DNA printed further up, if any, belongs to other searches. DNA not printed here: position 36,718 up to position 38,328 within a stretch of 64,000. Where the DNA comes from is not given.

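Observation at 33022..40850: Bacterial NOS placed beside two paralogous ATP-grasp ligases and an MFS exporter under a consensus promoter: candidate uncharacterised NO-dependent small-molecule pathway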

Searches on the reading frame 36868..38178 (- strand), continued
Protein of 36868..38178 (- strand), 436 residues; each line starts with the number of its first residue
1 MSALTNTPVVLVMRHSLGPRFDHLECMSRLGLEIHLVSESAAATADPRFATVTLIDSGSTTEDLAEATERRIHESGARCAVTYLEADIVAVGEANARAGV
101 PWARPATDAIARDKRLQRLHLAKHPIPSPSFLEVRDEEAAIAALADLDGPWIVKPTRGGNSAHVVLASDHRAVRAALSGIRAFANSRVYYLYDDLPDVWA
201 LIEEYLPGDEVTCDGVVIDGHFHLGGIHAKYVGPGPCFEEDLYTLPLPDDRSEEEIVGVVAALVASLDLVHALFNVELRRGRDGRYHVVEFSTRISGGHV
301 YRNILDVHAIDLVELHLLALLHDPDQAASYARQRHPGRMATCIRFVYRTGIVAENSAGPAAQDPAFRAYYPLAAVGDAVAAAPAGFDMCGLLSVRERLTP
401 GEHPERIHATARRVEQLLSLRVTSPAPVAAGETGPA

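Call 81: find_homologous_proteins(query=A4, max_evalue=1e-40)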
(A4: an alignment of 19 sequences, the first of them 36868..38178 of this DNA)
Query A4 (19 sequences) (436 aa, profile of the alignment): 68 proteins with E <= 1e-40 among 8000 candidates.
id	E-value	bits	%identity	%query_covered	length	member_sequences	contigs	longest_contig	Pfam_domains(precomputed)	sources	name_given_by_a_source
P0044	1.1e-186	639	46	97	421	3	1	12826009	PF13535.12,PF15632.12,PF01071.25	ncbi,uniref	ncbi:ATP-grasp domain-containing protein [Sorangium sp. So ce145]|uniref:ATP-grasp domain-containing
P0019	4.4e-185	633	53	98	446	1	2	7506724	PF13535.12,PF15632.12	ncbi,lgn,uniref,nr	ncbi:ATP-grasp domain-containing protein [Nocardiopsis exhalans]|uniref:ATP-grasp domain-containing 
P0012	1.2e-184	632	54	97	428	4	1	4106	PF13535.12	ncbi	ncbi:MAG: ATP-grasp domain-containing protein [Umezawaea sp.]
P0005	5.1e-183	626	68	95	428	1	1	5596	PF13535.12,PF15632.12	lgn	-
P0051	1.7e-180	618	44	97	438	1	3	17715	PF13535.12,PF15632.12,PF02786.23,PF01071.25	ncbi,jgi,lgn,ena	-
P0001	1.9e-180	618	99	100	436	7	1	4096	PF13535.12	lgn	-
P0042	2.0e-180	618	45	96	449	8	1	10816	PF13535.12,PF15632.12,PF02786.23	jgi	jgi:biotin carboxylase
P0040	9.4e-180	616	45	97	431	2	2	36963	PF13535.12,PF15632.12,PF02786.23,PF01071.25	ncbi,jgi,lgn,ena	-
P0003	9.6e-180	616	70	97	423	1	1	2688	PF13535.12,PF15632.12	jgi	jgi:biotin carboxylase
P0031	6.0e-179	613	50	99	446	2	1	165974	PF13535.12,PF15632.12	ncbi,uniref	ncbi:ATP-grasp domain-containing protein [Nocardiopsis sp. NPDC007018]|uniref:ATP-grasp domain-conta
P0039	3.4e-178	610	45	96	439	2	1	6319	PF13535.12,PF15632.12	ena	-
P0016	3.6e-178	610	53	98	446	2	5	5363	PF13535.12,PF15632.12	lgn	-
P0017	4.4e-178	610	53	97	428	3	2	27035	PF13535.12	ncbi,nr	ncbi:MAG: ATP-grasp domain-containing protein [Actinomycetota bacterium]|nr:ATP-grasp domain-contain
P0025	3.8e-177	607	51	98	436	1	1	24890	PF13535.12,PF15632.12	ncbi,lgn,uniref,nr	ncbi:ATP-grasp domain-containing protein [Nocardiopsis sp. HNM0947]|uniref:ATP-grasp domain-containi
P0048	3.9e-176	604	43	94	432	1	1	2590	PF13535.12,PF15632.12,PF02786.23,PF01071.25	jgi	-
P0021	4.3e-176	604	53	96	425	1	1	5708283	PF13535.12,PF15632.12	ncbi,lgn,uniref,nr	ncbi:ATP-grasp domain-containing protein [Kitasatospora azatica]|uniref:ATP-grasp domain-containing 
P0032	5.8e-176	603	50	97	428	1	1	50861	PF13535.12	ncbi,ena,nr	ncbi:MAG TPA: ATP-grasp domain-containing protein [Jatrophihabitans sp.]|nr:ATP-grasp domain-contain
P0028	2.5e-174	598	50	100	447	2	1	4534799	PF13535.12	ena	-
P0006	2.3e-172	591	67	94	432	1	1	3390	PF13535.12,PF15632.12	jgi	jgi:hypothetical protein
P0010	9.2e-160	550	60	87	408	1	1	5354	PF13535.12,PF15632.12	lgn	-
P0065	1.2e-49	187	86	39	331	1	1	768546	-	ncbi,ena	-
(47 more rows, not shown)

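Call 87: search_solved_structures(query=L012:8108-9097:+, max_evalue=1)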
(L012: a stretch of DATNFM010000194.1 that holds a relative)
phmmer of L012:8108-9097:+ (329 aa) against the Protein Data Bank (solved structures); distinct sequences matched with E-value up to 1: 3.
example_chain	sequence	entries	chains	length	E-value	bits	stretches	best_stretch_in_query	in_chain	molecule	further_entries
1zd1_A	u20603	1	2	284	0.21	13.6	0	152-199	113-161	Sulfotransferase 4A1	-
2uyg_A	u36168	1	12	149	0.31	13.1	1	65-110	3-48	3-DEHYDROQUINATE DEHYDRATASE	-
6o2u_A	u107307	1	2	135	0.67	12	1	58-126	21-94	Store-operated calcium entry-associated regulatory factor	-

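Call 88: search_protein_families(library=ncbifam, proteins=[L012:8108-9097:+, L012:9098-9916:+, L013:8904-9902:+, L027:8727-9998:+, L027:10001-11176:+, L005:13234-14454:+, L023:3708-4628:+, L023:10062-10517:+], max_evalue=0.001)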
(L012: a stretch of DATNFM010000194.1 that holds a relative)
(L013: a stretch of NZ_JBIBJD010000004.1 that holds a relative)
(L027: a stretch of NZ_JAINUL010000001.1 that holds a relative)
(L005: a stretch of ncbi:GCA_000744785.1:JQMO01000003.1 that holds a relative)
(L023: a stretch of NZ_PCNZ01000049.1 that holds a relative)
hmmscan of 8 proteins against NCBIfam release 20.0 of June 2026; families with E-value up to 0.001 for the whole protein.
L012:8108-9097:+ (329 aa): 0 families

L012:9098-9916:+ (272 aa): 9 families
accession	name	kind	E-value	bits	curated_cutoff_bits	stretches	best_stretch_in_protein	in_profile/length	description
NF051855.1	GlySarMtaseBact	equivalog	7.8e-12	45.3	350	1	53-173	47-159/259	glycine/sarcosine N-methyltransferase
NF043040.1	corrin_prot_MT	hypoth_equivalog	6.3e-10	38.8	180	1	59-132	41-117/216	corrinoid protein-associated methyltransferase CpaM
NF041820.1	daptide_MTase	equivalog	3e-09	36.7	175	1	60-108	37-85/243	daptide-type RiPP biosynthesis methyltransferase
TIGR02021.1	BchM-ChlM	equivalog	8.2e-09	35.2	158.9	1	49-132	42-125/218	magnesium protoporphyrin IX methyltransferase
TIGR01983.1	UbiG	equivalog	1e-05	24.9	102.95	1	59-131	49-122/228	bifunctional 2-polyprenyl-6-hydroxyphenol methylase/3-demethylubiquinol 3-O-methyltransferase UbiG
TIGR01934.1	MenG_MenH_UbiE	subfamily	1.5e-05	24.5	158.35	1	50-103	30-84/223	ubiquinone/menaquinone biosynthesis methyltransferase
TIGR04290.1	meth_Rta_06860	hypoth_equivalog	7.1e-05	22.4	300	1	57-131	47-121/226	TIGR04290 family methyltransferase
NF001241.0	PRK00216.1-2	equivalog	9.7e-05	22.1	327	1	57-138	49-108/231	demethylmenaquinone methyltransferase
NF045667.1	MTase_DVU1556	equivalog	0.00042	19.8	155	0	46-136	9-94/213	DVU_1556 family methyltransferase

L013:8904-9902:+ (332 aa): 0 families

L027:8727-9998:+ (423 aa): 6 families
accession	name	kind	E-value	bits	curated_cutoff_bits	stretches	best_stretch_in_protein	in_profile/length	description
NF002563.0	PRK02186.1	subfamily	1.7e-44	152.4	625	1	15-410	19-395/890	argininosuccinate lyase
NF005543.0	PRK07206.1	subfamily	5.4e-17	61.5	302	1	56-393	58-394/416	hypothetical protein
NF053745.1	AAntcapLigBacD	equivalog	7.7e-15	54.2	850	1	78-313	108-350/471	alanine--anticapsin ligase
NF009404.0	PRK12767.1-3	equivalog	0.00014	20.8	316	1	96-230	101-230/344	carbamoyl phosphate synthase-like protein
NF041595.1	dap_A_syn_DdaF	equivalog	0.00016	20.6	840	0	77-293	85-294/424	dapdiamide A synthase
NF006766.0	PRK09288.1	equivalog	0.00031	19.6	339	0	132-179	135-182/396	formate-dependent phosphoribosylglycinamide formyltransferase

L027:10001-11176:+ (392 aa): 22 families
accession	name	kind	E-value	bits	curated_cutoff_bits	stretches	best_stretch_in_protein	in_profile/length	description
NF002563.0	PRK02186.1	subfamily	3.4e-20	71.9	625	1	57-377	62-359/890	argininosuccinate lyase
NF009404.0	PRK12767.1-3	equivalog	1.8e-10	40.3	316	1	103-226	109-233/344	carbamoyl phosphate synthase-like protein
NF053745.1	AAntcapLigBacD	equivalog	1.9e-10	39.7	850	1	99-327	130-369/471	alanine--anticapsin ligase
TIGR01205.1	D_ala_D_alaTIGR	subfamily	1.6e-09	37.2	245.65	1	96-175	97-181/318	D-alanine--D-alanine ligase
NF009402.0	PRK12767.1-1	equivalog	2e-09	36.7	218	1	102-167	112-175/329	carbamoyl phosphate synthase-like protein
TIGR00877.1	purD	equivalog_domain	5e-09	35.5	288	1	95-211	94-205/425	phosphoribosylamine--glycine ligase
NF002378.0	PRK01372.1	subfamily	4.7e-08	32.1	243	1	102-213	97-194/305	D-alanine--D-alanine ligase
NF005543.0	PRK07206.1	subfamily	2.1e-07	30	302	1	113-315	116-317/416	hypothetical protein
TIGR00768.1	rimK_fam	subfamily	7.1e-07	28.9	143.4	1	74-177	56-159/276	RimK family alpha-L-glutamate ligase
NF002527.0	PRK01966.1-3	equivalog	1.5e-06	27.7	310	1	95-220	108-224/332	D-alanine--D-alanine ligase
TIGR01369.1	CPSaseII_lrg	equivalog_domain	4.4e-06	24.6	1027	1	105-315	669-868/1052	carbamoyl-phosphate synthase (glutamine-hydrolyzing) large subunit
NF003671.0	PRK05294.1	equivalog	8.9e-06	23.6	599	1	105-287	666-839/1058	carbamoyl-phosphate synthase large subunit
NF002528.0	PRK01966.1-4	subfamily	1e-05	24.6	262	1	102-174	138-218/366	D-alanine--D-alanine ligase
TIGR02144.1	LysX_arch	equivalog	1.4e-05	24.3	275.6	1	101-169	83-151/281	lysine biosynthesis protein LysX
NF006406.0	PRK08654.1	equivalog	1.7e-05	23.6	739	1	124-178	136-190/499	acetyl-CoA carboxylase biotin carboxylase subunit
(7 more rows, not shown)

L005:13234-14454:+ (406 aa): 54 families (the best 25 are shown)
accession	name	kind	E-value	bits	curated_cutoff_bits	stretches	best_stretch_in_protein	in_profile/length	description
NF002563.0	PRK02186.1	subfamily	6e-49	167.1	625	1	69-398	72-394/890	argininosuccinate lyase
NF005543.0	PRK07206.1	subfamily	1.6e-20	73.2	302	1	57-307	61-314/416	hypothetical protein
NF053745.1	AAntcapLigBacD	equivalog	2.1e-17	62.7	850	1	68-299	100-346/471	alanine--anticapsin ligase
NF009404.0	PRK12767.1-3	equivalog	4.5e-15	55.4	316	1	94-284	101-287/344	carbamoyl phosphate synthase-like protein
NF002378.0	PRK01372.1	subfamily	5.1e-14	51.7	243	1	89-279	83-269/305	D-alanine--D-alanine ligase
NF006766.0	PRK09288.1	equivalog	1.5e-12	47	339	1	4-194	13-199/396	formate-dependent phosphoribosylglycinamide formyltransferase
TIGR01205.1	D_ala_D_alaTIGR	subfamily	6.4e-12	45.1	245.65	1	89-204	89-202/318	D-alanine--D-alanine ligase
NF002527.0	PRK01966.1-3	equivalog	1.1e-11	44.5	310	1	92-216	104-224/332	D-alanine--D-alanine ligase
NF010623.0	PRK14016.1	subfamily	5.2e-11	41.4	877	1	94-200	204-302/871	cyanophycin synthetase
TIGR00514.1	accC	equivalog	2.2e-10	40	626.5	1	95-197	106-207/449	acetyl-CoA carboxylase biotin carboxylase subunit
NF006406.0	PRK08654.1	equivalog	2.7e-10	39.4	739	1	97-197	108-207/499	acetyl-CoA carboxylase biotin carboxylase subunit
TIGR02068.2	cya_phycin_syn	equivalog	3.4e-10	38.6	850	1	94-201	203-302/862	cyanophycin synthetase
TIGR02144.1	LysX_arch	equivalog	8.3e-10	38.2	275.6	1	82-168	64-151/281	lysine biosynthesis protein LysX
TIGR01142.1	purT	equivalog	9.9e-10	37.8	502.15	1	5-194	1-186/380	phosphoribosylglycinamide formyltransferase 2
TIGR02712.1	urea_carbox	equivalog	1e-09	36.7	1303.85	1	96-221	106-229/1201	urea carboxylase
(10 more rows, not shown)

L023:3708-4628:+ (306 aa): 5 families
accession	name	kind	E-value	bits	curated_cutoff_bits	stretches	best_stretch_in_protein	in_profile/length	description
TIGR01229.1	rocF_arginase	equivalog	1e-80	271.3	227.6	1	10-301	1-298/300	arginase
TIGR01227.1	hutG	equivalog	9.1e-33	113.8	229.15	1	63-297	82-305/307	formimidoylglutamase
NF002564.0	PRK02190.1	subfamily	1.1e-31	110.2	302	1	59-300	83-300/307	agmatinase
TIGR01230.1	agmatinase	equivalog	3.4e-28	99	174.3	1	60-298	61-273/275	agmatinase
NF010347.0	PRK13775.1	equivalog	3.1e-07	30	381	1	82-295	115-321/331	formimidoylglutamase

L023:10062-10517:+ (151 aa): 5 families
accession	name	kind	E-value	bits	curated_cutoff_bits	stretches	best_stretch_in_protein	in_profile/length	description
TIGR01575.1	rimI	equivalog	3.8e-07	30.3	86.4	1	56-144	33-115/132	ribosomal protein S18-alanine N-acetyltransferase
NF041716.1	HxA_phane_GNAT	equivalog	1.2e-05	25.3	250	1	68-149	66-149/152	cyclophane-containing RiPP N-acetyltransferase HaaN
NF043067.1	AAC_6p_group_E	equivalog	3.7e-05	23.6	140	1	22-144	8-130/140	aminoglycoside 6'-N-acetyltransferase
NF000482.1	AAC_3_XI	exception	0.00021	21.1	300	1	8-117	6-108/148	aminoglycoside N-acetyltransferase AAC(3)-XI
NF008212.0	PRK10975.1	equivalog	0.00064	19.6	219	1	46-142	125-221/232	dTDP-4-amino-4,6-dideoxy-D-galactose acyltransferase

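Call 91: search_protein_families(library=pfam, proteins=[L005:5189-7225:-, L005:3771-5192:-, L018:3254-5182:-, L018:1526-3241:-, L087:2331-3353:-, L016:14500-16704:+, L015:12567-14864:+], max_evalue=0.01)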
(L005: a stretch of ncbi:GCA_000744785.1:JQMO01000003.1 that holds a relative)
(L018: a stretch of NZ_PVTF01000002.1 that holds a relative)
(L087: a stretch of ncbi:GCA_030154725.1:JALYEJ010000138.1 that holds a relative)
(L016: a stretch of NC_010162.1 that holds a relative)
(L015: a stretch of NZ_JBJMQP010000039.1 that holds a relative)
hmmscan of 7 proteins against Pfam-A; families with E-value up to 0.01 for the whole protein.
L005:5189-7225:- (678 aa): 2 families
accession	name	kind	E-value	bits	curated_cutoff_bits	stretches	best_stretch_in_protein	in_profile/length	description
PF13454.12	NAD_binding_9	-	2.2e-39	135.4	21.8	1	10-215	2-154/155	FAD-NAD(P)-binding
PF01391.23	Collagen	-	0.0021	18.2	27.2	1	99-129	7-37/60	Collagen triple helix repeat (20 copies)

L005:3771-5192:- (473 aa): 2 families
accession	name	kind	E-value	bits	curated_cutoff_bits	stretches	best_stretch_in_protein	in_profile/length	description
PF00206.25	Lyase_1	-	1.1e-36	127.3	27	2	30-209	21-207/312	Lyase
PF10397.14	ADSL_C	-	6.5e-12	46.1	32.7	1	396-471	3-79/79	Adenylosuccinate lyase C-terminus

L018:3254-5182:- (642 aa): 1 family
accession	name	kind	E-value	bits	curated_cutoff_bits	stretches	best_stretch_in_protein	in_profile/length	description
PF13454.12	NAD_binding_9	-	4.1e-42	144.2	21.8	1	13-177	1-154/155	FAD-NAD(P)-binding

L018:1526-3241:- (571 aa): 2 families
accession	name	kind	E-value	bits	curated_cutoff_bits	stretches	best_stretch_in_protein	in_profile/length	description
PF00501.34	AMP-binding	-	1.6e-63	215.2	29.9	1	47-401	3-383/384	AMP-binding enzyme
PF13193.12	AMP-binding_C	-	1.9e-16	61.2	24.5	1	452-529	1-76/76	AMP-binding enzyme C-terminal domain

L087:2331-3353:- (340 aa): 0 families

L016:14500-16704:+ (734 aa): 0 families

L015:12567-14864:+ (765 aa): 1 family
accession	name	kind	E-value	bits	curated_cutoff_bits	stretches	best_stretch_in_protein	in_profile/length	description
PF19313.5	DUF5916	-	6.3e-33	114.8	22.6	1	228-729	6-526/572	Domain of unknown function (DUF5916)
